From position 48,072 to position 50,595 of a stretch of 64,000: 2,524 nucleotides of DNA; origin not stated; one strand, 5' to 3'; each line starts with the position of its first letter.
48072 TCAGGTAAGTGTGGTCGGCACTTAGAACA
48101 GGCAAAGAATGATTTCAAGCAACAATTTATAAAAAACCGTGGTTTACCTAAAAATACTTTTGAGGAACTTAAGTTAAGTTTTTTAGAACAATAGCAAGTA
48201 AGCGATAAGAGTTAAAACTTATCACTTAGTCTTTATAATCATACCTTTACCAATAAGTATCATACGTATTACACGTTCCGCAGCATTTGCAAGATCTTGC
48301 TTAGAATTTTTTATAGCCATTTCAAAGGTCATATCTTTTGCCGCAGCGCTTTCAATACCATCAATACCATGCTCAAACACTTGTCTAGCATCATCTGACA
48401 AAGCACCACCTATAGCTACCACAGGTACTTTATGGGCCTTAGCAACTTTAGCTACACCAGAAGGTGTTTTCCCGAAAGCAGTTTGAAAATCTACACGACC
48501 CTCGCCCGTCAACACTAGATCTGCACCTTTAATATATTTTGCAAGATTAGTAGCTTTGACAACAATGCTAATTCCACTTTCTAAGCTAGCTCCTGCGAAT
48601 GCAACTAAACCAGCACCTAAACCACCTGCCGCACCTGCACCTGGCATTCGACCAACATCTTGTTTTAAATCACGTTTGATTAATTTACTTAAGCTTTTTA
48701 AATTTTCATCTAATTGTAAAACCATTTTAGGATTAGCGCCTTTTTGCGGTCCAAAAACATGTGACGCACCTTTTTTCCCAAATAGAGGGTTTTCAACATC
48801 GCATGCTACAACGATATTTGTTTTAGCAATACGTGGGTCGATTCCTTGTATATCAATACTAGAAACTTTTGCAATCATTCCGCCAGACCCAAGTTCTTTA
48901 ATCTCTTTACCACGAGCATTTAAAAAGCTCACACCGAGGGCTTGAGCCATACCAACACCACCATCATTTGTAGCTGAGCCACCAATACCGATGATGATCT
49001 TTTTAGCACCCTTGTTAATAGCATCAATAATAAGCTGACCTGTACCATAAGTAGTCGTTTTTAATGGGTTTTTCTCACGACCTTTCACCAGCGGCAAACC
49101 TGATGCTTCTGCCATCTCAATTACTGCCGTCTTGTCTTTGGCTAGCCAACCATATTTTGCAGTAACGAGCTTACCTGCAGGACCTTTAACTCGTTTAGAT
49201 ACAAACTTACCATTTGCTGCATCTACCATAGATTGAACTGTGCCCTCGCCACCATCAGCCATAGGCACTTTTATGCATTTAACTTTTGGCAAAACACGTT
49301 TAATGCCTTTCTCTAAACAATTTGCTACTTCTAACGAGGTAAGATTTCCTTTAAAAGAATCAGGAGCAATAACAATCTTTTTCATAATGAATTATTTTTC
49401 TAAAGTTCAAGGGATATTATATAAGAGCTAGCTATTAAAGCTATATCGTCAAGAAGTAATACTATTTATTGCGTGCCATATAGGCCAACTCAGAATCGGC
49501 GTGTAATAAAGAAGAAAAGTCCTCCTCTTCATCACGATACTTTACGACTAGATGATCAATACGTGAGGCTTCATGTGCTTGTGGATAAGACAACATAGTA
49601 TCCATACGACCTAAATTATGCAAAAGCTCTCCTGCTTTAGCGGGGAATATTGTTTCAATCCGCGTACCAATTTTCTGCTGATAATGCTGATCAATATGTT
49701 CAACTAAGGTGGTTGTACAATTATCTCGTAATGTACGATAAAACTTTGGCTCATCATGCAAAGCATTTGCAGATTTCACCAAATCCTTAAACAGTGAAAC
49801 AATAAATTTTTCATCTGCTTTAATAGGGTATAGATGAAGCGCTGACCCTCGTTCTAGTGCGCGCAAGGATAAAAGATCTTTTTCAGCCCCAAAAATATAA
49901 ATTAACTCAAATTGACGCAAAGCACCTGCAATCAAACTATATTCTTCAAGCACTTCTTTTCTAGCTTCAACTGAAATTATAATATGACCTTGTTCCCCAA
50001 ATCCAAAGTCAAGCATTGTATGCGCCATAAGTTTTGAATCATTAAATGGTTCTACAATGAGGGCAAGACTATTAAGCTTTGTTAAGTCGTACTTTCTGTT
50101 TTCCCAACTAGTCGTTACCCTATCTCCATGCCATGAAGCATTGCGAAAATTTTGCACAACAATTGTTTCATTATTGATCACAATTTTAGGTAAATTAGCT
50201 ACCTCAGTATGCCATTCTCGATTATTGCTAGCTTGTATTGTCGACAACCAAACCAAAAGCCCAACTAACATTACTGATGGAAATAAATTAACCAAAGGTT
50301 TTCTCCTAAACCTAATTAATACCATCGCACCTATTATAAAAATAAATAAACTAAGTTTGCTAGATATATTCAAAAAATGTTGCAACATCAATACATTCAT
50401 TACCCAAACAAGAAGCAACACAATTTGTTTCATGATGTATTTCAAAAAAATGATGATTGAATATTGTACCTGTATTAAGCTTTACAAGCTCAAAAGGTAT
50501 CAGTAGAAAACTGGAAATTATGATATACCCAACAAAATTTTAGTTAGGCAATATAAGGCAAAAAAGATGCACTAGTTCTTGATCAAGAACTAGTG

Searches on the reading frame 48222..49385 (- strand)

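Call 52: search_protein_families(library=pfam, proteins=[window:48222-49385:-], max_evalue=0.0001)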
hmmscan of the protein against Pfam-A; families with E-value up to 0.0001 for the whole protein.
window:48222-49385:- (387 aa): 2 families
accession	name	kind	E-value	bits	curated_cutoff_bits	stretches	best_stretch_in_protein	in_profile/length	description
PF02595.20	Gly_kinase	-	6.3e-149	496.4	23.3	1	4-376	1-371/372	Glycerate kinase family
PF02581.23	TMP-TENI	-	3.5e-05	23.7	27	0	309-344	139-174/180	Thiamine monophosphate synthase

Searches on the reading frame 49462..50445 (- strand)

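Call 52: search_protein_families(library=pfam, proteins=[window:49462-50445:-], max_evalue=0.0001)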
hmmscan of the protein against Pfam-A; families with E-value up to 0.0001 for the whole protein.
window:49462-50445:- (327 aa): 1 family
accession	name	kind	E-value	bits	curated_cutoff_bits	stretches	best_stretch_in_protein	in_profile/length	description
PF13387.12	Lnb_N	-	2.8e-26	92.6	22.2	1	113-257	4-153/175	Lnb N-terminal periplasmic domain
